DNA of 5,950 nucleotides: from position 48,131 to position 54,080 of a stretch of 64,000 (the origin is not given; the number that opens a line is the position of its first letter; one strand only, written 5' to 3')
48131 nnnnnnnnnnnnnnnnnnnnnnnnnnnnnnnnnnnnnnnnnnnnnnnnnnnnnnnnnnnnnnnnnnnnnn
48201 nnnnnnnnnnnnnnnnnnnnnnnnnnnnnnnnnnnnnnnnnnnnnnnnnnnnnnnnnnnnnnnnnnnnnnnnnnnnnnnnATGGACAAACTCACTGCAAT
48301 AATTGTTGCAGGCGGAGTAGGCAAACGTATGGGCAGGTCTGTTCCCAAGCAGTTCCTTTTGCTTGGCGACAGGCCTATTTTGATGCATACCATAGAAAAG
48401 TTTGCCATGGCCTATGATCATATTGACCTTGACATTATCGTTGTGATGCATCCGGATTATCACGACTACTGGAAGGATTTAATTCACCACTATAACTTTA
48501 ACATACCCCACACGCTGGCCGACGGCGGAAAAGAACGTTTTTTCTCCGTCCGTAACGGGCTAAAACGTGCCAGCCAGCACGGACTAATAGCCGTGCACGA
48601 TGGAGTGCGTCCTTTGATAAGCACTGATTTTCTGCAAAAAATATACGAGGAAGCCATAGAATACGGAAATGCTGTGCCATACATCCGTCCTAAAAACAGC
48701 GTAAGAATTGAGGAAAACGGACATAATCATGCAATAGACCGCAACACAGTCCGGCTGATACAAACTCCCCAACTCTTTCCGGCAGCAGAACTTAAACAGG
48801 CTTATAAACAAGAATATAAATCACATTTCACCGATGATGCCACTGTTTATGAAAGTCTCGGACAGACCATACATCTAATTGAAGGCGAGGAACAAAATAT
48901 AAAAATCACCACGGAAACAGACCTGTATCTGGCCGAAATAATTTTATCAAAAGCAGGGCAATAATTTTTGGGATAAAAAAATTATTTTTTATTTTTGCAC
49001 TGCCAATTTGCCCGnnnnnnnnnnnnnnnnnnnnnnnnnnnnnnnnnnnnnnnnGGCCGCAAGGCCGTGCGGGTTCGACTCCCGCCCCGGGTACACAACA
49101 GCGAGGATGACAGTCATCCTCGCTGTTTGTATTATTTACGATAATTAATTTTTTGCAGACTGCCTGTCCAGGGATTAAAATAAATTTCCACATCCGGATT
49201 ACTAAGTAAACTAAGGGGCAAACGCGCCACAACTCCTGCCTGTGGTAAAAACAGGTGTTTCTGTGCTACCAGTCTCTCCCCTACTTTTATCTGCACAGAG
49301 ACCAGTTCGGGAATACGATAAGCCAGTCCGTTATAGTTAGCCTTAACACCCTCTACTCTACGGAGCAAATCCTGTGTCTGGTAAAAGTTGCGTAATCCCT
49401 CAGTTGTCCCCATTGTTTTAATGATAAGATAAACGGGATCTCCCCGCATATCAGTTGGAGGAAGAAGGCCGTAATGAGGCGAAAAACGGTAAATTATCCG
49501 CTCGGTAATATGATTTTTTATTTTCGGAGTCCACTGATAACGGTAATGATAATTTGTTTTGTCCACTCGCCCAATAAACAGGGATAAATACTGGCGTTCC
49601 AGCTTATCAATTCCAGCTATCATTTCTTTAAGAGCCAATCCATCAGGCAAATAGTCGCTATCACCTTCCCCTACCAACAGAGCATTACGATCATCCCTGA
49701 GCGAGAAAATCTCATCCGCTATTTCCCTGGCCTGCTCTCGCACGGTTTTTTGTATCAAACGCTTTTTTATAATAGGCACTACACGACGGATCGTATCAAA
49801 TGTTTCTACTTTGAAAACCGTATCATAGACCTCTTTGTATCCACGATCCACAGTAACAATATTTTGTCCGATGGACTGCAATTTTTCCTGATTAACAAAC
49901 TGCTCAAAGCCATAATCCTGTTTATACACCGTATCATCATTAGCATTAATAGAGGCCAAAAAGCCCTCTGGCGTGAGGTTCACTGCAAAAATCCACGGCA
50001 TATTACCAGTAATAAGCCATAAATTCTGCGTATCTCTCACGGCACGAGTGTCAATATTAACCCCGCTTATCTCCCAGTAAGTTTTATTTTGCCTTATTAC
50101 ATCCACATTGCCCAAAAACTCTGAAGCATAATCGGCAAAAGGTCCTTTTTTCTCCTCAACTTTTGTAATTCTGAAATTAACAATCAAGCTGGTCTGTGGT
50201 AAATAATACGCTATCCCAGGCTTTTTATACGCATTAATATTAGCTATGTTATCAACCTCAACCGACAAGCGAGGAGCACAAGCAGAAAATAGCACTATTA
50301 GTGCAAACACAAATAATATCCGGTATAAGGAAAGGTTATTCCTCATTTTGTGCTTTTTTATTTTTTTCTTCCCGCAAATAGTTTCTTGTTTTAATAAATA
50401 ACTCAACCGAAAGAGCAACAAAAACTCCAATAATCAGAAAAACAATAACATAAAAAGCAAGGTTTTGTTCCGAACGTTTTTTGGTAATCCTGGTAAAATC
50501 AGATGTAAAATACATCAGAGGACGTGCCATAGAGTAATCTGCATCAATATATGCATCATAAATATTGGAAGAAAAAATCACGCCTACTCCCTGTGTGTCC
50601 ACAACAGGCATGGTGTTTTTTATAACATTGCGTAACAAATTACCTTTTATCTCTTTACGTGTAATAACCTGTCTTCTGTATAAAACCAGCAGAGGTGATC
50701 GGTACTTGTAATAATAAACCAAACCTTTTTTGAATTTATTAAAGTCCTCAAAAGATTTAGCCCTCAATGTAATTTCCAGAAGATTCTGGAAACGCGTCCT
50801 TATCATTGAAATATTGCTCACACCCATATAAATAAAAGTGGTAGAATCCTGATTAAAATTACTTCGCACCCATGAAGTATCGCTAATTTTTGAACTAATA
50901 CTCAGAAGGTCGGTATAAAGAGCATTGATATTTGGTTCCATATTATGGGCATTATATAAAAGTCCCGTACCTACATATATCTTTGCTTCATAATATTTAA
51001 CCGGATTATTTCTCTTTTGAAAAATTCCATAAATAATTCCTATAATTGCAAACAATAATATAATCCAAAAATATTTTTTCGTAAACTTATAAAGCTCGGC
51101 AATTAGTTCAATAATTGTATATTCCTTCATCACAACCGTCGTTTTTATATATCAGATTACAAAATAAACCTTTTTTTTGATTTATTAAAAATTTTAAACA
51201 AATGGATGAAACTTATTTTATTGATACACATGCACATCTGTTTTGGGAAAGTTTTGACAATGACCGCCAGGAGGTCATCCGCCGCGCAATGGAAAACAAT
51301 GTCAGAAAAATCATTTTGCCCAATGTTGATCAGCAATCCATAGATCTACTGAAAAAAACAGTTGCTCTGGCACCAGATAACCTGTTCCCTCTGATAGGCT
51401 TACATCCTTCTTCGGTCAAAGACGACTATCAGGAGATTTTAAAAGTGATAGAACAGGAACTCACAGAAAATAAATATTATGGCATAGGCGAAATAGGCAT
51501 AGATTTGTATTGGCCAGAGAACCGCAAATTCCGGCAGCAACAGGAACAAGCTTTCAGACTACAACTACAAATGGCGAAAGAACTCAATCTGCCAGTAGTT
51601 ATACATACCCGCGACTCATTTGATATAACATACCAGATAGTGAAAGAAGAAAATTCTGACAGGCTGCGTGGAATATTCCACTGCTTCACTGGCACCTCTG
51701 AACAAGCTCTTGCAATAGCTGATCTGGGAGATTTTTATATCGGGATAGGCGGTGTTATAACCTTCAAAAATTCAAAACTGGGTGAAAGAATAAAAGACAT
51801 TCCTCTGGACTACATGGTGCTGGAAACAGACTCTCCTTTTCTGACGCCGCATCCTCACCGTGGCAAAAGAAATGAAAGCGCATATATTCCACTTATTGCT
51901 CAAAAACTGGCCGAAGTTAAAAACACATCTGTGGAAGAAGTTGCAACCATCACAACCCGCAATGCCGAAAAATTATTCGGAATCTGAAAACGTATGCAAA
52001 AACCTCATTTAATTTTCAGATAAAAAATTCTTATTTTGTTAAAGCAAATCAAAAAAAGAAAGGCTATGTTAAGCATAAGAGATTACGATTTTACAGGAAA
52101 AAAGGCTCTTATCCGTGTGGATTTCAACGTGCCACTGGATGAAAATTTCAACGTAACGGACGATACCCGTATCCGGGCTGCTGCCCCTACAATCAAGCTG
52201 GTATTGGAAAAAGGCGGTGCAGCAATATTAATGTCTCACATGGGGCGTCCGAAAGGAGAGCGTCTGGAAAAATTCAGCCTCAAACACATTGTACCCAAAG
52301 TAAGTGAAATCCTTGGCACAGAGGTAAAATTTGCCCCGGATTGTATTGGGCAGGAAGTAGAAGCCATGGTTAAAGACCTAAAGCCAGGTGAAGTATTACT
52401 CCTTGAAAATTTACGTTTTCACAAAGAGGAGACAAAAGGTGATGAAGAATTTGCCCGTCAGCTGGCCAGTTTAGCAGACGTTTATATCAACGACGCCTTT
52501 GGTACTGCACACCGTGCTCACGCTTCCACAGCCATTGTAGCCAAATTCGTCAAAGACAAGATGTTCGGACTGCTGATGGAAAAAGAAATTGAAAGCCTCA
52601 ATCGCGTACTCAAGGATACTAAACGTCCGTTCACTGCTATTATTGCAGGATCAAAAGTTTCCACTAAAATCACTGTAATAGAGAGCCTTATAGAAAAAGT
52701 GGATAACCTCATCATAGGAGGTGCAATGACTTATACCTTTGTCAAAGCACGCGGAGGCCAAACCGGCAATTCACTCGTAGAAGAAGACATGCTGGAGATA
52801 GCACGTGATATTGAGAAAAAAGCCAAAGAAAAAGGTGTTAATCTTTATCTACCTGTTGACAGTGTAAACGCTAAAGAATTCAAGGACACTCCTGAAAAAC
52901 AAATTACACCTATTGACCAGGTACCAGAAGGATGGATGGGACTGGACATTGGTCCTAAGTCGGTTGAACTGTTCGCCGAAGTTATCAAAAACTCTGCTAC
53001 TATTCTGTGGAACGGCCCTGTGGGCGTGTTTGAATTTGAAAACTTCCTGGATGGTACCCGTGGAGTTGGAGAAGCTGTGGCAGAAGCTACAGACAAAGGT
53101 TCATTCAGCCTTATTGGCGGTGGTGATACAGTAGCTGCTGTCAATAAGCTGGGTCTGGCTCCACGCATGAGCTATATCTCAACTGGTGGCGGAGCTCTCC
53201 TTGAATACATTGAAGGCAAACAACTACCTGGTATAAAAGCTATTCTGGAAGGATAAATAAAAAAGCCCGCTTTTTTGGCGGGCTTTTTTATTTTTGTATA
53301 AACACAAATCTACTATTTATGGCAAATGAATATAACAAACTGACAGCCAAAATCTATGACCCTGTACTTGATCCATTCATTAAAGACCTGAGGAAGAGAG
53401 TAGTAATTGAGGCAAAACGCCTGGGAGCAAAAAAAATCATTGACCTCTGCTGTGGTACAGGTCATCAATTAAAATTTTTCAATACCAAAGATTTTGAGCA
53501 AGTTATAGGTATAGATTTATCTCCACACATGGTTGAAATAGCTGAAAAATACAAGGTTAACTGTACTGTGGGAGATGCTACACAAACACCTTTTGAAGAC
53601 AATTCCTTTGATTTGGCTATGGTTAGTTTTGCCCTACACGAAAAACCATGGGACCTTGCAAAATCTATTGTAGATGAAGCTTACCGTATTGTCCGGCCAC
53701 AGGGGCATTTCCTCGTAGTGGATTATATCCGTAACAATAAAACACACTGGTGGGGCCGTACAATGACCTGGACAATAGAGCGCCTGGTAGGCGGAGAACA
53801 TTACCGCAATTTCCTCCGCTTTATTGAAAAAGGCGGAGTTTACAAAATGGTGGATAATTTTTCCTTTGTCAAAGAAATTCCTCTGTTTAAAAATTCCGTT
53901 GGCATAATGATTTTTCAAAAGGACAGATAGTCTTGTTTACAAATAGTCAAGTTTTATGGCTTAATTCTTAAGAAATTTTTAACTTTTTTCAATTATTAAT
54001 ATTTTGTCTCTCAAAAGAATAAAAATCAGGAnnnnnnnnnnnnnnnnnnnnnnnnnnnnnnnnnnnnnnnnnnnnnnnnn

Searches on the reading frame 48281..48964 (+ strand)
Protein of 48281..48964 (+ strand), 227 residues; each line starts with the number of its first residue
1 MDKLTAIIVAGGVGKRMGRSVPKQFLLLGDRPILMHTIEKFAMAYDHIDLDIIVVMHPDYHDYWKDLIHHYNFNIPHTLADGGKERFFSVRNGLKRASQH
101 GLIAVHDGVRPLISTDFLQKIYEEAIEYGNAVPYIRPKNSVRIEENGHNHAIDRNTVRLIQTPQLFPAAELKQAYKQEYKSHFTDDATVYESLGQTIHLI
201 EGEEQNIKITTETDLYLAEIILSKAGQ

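Call 49: search_protein_families(library=pfam, proteins=[window:48281-48964:+], max_evalue=0.0001)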
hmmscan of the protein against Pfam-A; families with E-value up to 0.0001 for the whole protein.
window:48281-48964:+ (227 aa): 2 families
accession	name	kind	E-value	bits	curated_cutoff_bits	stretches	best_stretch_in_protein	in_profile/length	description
PF01128.25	IspD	-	1.3e-45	156.3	27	1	5-223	2-220/221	2-C-methyl-D-erythritol 4-phosphate cytidylyltransferase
PF12804.13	NTP_transf_3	-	3.3e-11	44.1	27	1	6-139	1-125/160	MobA-like NTP transferase domain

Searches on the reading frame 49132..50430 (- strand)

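Call 49: search_protein_families(library=pfam, proteins=[window:49132-50430:-], max_evalue=0.0001)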
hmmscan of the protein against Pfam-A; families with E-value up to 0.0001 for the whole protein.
window:49132-50430:- (432 aa): 1 family
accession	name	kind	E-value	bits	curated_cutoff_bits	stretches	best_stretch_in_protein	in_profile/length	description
PF16115.10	DUF4831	-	4e-55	187.6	27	1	72-425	2-317/318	Domain of unknown function (DUF4831)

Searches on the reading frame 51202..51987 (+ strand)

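Call 49: search_protein_families(library=pfam, proteins=[window:51202-51987:+], max_evalue=0.0001)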
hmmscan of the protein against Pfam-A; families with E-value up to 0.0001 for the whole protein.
window:51202-51987:+ (261 aa): 1 family
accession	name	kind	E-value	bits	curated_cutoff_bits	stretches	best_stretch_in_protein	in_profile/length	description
PF01026.27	TatD_DNase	-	9.6e-77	258.2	27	1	7-260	1-253/253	TatD related DNase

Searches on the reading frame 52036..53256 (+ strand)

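Call 49: search_protein_families(library=pfam, proteins=[window:52036-53256:+], max_evalue=0.0001)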
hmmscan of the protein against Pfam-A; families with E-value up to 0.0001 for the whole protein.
window:52036-53256:+ (406 aa): 1 family
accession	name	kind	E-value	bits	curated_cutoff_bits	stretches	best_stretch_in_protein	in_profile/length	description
PF00162.24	PGK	-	7.1e-163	542.4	27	1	14-395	1-379/379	Phosphoglycerate kinase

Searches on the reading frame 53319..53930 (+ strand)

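Call 49: search_protein_families(library=pfam, proteins=[window:53319-53930:+], max_evalue=0.0001)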
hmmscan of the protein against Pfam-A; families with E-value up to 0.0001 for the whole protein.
window:53319-53930:+ (203 aa): 8 families
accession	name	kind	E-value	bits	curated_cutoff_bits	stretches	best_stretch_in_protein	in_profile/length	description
PF08241.18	Methyltransf_11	-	4.6e-19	69.3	21.2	1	42-133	2-95/95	Methyltransferase domain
PF13649.12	Methyltransf_25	-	9.3e-19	68.4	27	1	40-129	1-97/97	Methyltransferase domain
PF13847.12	Methyltransf_31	-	7e-13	48.9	27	1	37-137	4-113/145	Methyltransferase domain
PF01209.24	Ubie_methyltran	-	8.3e-13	48.7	20.1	1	33-138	44-156/233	ubiE/COQ5 methyltransferase family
PF13489.12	Methyltransf_23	-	1.1e-11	45.2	27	1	24-161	12-141/164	Methyltransferase domain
PF08242.18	Methyltransf_12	-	6.4e-09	36.9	30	1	42-131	2-98/98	Methyltransferase domain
PF05148.21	Methyltransf_8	-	2.9e-08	34.3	27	1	16-134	59-157/219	Hypothetical methyltransferase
PF07021.18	MetW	-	5.9e-05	23.2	21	1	38-126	15-103/193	Methionine biosynthesis protein MetW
